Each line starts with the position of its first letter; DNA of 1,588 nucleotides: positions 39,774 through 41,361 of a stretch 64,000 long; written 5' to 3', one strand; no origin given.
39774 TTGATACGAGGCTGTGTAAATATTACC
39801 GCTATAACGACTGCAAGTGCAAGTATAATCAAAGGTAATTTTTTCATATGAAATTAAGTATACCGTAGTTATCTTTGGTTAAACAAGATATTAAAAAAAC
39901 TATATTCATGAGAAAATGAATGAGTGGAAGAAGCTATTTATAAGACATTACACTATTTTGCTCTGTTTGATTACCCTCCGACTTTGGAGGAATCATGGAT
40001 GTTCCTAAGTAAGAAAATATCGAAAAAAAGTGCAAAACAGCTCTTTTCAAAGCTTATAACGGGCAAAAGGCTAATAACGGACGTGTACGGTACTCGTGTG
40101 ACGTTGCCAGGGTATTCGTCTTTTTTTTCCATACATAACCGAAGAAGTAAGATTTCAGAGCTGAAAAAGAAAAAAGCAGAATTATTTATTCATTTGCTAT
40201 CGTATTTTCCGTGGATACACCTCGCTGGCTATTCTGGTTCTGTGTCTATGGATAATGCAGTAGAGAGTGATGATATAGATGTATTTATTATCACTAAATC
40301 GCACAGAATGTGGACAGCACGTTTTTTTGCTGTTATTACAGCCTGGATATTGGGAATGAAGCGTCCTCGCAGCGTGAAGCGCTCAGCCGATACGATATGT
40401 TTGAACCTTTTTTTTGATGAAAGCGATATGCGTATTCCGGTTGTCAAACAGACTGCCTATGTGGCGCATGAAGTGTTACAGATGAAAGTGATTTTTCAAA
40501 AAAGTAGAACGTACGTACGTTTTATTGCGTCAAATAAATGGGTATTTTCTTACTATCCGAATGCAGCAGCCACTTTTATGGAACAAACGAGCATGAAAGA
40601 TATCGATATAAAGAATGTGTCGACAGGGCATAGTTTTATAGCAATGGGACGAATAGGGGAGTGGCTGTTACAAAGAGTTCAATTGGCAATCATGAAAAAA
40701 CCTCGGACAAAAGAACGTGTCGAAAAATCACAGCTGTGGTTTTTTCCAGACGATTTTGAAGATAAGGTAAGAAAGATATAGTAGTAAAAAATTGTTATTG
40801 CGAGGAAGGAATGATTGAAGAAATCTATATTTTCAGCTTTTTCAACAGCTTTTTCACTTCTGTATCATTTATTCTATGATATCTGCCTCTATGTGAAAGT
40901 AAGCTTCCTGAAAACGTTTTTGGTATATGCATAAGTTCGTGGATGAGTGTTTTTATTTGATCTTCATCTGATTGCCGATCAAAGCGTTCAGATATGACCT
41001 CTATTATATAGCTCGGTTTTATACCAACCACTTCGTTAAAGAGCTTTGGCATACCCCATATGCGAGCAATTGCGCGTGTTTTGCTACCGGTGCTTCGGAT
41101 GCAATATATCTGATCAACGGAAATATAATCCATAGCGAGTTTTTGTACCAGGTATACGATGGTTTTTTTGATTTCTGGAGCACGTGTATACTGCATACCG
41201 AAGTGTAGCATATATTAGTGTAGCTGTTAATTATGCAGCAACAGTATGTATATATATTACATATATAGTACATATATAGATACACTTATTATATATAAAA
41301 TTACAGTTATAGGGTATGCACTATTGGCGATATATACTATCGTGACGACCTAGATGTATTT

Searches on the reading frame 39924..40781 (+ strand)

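Call 3: search_protein_families(library=pfam, proteins=[window:39924-40781:+], max_evalue=0.1)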
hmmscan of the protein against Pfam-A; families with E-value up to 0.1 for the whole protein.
window:39924-40781:+ (285 aa): 1 family
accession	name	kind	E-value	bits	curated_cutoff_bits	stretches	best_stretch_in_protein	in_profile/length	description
PF18765.7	Polbeta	-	0.051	14.2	26.9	0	105-132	20-43/93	Polymerase beta, Nucleotidyltransferase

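Call 4: search_protein_families(library=ncbifam, proteins=[window:39924-40781:+], max_evalue=0.1)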
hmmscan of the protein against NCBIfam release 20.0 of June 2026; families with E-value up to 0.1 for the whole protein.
window:39924-40781:+ (285 aa): 0 families

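Call 18: search_protein_families(library=phrogs, proteins=[window:39924-40781:+], max_evalue=0.1)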
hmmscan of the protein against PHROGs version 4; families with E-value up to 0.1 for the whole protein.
window:39924-40781:+ (285 aa): 2 families
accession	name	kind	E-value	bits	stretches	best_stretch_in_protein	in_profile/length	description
phrog_38648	-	unknown function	0.049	15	0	152-192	2-43/79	-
phrog_19219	-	unknown function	0.1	14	0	180-226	61-103/103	-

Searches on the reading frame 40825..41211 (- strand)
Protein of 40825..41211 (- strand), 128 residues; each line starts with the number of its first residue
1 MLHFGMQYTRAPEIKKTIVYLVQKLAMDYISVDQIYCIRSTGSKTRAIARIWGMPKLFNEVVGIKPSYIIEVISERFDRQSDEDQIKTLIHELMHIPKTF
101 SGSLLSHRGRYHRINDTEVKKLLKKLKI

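Call 3: search_protein_families(library=pfam, proteins=[window:40825-41211:-], max_evalue=0.1)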
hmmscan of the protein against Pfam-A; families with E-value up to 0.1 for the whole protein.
window:40825-41211:- (128 aa): 1 family
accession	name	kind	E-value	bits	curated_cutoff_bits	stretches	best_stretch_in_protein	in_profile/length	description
PF18894.6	PhageMetallopep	-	2.2e-20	73.5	23.7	1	7-125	2-132/134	Putative phage metallopeptidase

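Call 4: search_protein_families(library=ncbifam, proteins=[window:40825-41211:-], max_evalue=0.1)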
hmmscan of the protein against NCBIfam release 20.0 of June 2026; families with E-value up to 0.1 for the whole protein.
window:40825-41211:- (128 aa): 0 families

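Call 18: search_protein_families(library=phrogs, proteins=[window:40825-41211:-], max_evalue=0.1)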
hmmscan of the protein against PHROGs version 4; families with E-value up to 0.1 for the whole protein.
window:40825-41211:- (128 aa): 4 families
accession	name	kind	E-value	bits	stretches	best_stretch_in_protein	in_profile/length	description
phrog_6361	-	unknown function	0.0092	16.7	1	63-111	65-108/203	-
phrog_513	-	integration and excision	0.016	15.6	1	58-98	96-136/208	transposase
phrog_10499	-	unknown function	0.056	14.8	1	76-107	71-100/149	-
phrog_87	-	other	0.057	14.1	1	69-99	70-99/227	metallo-protease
